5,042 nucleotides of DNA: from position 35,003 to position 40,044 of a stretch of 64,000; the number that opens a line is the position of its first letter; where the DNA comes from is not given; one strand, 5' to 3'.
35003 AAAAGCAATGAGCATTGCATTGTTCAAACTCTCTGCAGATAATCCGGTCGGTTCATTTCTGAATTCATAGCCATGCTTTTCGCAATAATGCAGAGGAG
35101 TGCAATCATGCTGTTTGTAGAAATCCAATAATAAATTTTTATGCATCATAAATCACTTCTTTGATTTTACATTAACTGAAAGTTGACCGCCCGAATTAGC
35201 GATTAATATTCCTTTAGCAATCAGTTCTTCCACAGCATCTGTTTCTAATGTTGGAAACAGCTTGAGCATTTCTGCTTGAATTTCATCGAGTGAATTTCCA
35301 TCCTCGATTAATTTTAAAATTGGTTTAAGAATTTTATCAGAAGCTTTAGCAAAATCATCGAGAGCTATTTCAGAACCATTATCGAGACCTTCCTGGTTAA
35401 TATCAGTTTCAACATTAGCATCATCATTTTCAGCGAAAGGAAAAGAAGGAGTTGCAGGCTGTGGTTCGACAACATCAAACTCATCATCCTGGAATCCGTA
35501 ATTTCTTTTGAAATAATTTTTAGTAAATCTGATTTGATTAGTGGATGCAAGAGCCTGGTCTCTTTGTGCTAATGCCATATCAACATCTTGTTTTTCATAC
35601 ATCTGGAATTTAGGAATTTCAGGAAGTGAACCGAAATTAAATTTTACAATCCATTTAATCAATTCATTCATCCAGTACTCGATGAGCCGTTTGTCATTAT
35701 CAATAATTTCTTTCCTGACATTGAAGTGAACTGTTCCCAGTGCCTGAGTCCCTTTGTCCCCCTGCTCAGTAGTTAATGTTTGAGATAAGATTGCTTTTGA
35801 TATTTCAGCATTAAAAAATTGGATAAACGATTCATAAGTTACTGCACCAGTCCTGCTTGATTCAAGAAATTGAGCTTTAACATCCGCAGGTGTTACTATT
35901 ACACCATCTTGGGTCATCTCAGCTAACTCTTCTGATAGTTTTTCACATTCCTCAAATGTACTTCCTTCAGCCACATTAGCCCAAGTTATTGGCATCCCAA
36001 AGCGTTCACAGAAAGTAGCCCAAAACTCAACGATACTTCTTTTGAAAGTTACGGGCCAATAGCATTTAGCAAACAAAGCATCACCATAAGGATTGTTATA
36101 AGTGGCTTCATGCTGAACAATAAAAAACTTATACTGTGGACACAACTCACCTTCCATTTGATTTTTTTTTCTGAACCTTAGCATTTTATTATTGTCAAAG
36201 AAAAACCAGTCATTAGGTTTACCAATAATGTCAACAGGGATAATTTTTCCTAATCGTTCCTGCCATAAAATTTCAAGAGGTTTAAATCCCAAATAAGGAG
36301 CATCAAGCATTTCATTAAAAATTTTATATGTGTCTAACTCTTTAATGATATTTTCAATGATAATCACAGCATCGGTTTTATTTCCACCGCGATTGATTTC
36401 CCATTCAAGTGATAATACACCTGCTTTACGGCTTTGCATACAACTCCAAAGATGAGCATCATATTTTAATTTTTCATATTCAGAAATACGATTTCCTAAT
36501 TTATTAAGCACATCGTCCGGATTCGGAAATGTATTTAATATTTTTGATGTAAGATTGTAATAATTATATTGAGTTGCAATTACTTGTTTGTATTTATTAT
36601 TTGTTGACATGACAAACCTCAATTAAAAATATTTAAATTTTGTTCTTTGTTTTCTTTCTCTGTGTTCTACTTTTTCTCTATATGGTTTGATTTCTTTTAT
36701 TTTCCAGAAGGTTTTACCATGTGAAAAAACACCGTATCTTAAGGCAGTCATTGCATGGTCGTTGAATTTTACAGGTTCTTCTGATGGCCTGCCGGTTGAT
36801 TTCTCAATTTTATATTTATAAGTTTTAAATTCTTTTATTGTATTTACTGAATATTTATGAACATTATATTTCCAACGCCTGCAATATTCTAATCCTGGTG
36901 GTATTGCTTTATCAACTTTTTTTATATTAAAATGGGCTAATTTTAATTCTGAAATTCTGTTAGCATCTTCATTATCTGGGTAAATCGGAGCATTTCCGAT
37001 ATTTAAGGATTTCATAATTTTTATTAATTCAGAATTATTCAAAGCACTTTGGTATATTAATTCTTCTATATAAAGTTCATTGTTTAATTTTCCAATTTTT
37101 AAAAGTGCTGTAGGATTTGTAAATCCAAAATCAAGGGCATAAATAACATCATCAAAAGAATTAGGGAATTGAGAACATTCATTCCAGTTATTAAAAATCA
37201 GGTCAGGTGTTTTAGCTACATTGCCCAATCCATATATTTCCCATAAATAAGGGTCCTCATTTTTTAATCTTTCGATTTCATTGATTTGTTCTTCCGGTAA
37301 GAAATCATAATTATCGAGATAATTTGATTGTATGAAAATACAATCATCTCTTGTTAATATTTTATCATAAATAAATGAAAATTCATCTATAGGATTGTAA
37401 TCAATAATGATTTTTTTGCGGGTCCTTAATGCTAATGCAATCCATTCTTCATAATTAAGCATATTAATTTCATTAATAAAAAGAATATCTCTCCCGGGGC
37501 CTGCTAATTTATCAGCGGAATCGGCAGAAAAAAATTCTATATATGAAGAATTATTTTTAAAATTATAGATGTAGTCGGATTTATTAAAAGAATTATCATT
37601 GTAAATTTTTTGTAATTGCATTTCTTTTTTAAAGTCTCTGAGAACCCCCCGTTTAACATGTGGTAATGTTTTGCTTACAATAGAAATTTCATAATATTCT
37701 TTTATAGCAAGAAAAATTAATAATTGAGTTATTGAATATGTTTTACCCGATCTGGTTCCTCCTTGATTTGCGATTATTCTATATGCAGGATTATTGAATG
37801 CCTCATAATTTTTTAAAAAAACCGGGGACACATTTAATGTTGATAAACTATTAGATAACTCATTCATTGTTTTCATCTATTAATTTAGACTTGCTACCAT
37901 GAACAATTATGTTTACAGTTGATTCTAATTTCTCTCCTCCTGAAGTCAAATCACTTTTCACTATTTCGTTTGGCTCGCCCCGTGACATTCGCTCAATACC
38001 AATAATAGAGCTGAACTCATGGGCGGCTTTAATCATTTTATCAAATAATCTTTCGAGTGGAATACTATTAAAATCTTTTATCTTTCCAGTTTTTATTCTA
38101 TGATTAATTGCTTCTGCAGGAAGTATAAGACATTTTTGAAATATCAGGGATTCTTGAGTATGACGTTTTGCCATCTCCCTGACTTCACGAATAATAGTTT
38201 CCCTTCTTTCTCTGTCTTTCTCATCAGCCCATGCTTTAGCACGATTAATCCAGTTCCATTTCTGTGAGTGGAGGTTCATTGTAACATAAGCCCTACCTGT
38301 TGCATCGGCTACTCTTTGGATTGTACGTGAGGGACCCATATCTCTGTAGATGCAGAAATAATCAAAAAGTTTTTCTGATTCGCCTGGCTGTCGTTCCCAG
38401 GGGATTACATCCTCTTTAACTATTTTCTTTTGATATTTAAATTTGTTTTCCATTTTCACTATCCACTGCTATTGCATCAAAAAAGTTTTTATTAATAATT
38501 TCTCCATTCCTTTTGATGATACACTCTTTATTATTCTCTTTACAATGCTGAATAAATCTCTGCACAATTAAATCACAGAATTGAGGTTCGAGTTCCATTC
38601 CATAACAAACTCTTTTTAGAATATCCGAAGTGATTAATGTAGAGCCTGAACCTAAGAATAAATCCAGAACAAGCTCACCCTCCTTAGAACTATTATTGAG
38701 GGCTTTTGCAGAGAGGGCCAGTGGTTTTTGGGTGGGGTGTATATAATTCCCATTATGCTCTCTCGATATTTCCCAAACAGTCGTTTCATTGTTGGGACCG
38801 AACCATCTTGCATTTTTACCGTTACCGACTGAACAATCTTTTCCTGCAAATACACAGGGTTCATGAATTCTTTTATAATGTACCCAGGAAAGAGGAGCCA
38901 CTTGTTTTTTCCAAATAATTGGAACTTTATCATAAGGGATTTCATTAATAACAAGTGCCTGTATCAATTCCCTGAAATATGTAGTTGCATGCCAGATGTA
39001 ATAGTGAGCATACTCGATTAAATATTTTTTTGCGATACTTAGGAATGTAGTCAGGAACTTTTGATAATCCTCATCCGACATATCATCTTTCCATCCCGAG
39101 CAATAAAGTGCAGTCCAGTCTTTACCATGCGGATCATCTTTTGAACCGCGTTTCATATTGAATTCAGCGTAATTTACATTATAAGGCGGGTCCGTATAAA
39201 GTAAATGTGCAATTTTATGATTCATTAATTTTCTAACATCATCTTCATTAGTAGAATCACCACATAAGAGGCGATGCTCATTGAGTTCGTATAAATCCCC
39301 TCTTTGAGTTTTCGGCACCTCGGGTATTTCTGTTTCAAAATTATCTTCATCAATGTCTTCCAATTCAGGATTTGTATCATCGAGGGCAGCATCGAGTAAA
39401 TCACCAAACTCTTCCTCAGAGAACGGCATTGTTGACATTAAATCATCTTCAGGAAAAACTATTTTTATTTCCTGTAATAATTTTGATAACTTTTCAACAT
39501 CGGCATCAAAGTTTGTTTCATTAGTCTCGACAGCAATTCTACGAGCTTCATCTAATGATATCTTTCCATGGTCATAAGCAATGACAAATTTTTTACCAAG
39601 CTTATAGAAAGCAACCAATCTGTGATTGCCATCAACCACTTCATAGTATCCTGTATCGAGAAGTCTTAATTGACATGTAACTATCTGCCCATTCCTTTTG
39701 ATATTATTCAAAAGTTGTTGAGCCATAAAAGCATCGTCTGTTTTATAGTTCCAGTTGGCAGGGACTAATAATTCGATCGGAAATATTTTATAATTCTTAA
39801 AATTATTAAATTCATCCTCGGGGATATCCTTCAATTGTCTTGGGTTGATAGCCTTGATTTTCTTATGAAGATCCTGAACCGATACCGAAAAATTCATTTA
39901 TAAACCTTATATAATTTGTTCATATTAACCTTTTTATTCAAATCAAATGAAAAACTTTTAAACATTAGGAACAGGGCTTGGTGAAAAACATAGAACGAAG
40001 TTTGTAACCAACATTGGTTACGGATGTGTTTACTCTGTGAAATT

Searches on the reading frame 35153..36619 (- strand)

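Call 100: search_protein_families(library=phrogs, proteins=[window:35153-36619:-], max_evalue=0.00001)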
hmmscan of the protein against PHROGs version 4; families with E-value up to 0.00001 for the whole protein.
window:35153-36619:- (488 aa): 5 families
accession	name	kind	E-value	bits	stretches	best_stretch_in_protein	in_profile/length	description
phrog_113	-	head and packaging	3.2e-111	374.4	1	13-483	36-516/1272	portal protein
phrog_10231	-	unknown function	2.3e-27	97.1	1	244-481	3-253/256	-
phrog_35074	-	unknown function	6.6e-15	55.1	1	191-410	179-396/890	-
phrog_31661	-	unknown function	7.4e-07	30.6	1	30-100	41-111/113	-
phrog_25139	-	unknown function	8.1e-06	27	0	161-256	2-97/108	-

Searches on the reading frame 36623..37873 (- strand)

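Call 100: search_protein_families(library=phrogs, proteins=[window:36623-37873:-], max_evalue=0.00001)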
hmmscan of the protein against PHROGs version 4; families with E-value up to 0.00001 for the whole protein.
window:36623-37873:- (416 aa): 5 families
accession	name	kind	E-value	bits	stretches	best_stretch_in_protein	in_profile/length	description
phrog_2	-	head and packaging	4.5e-37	129.2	1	24-388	272-595/807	terminase large subunit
phrog_5653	-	head and packaging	4.6e-26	92.8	1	226-384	10-179/199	terminase large subunit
phrog_6672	-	head and packaging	2.3e-23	83.3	1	263-383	3-127/145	terminase large subunit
phrog_3717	-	head and packaging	2.6e-23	83.9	1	15-257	7-266/277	terminase large subunit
phrog_22023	-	unknown function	9.3e-10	40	1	154-276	24-149/153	-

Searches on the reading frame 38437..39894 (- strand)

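Call 100: search_protein_families(library=phrogs, proteins=[window:38437-39894:-], max_evalue=0.00001)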
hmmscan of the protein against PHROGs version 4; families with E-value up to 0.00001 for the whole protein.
window:38437-39894:- (485 aa): 10 families
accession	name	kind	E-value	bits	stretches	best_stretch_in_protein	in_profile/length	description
phrog_498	-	other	1e-92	312.7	1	25-465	25-435/633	DNA methyltransferase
phrog_67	-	other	4.1e-41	142.8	1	197-458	114-354/743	DNA methyltransferase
phrog_23085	-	unknown function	5.6e-29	101.6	1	342-468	2-126/138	-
phrog_3008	-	other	1.7e-18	67.8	1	372-455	133-219/244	DNA methyltransferase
phrog_8071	-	DNA, RNA and nucleotide metabolism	2.3e-15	57.8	1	38-242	10-207/389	ParB-like partition protein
phrog_723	-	DNA, RNA and nucleotide metabolism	1.2e-14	55.7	1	43-195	21-166/223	ParB-like partition protein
phrog_18293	-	other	1.6e-10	42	1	381-456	41-115/119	methyltransferase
phrog_6952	-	other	2.6e-09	38.2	1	372-439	100-167/181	DNA methyltransferase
phrog_620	-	DNA, RNA and nucleotide metabolism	6.9e-09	37.1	1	37-192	11-149/217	ParB-like partition protein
phrog_4715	-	DNA, RNA and nucleotide metabolism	1.1e-08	35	1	30-168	142-282/630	ParB-like partition protein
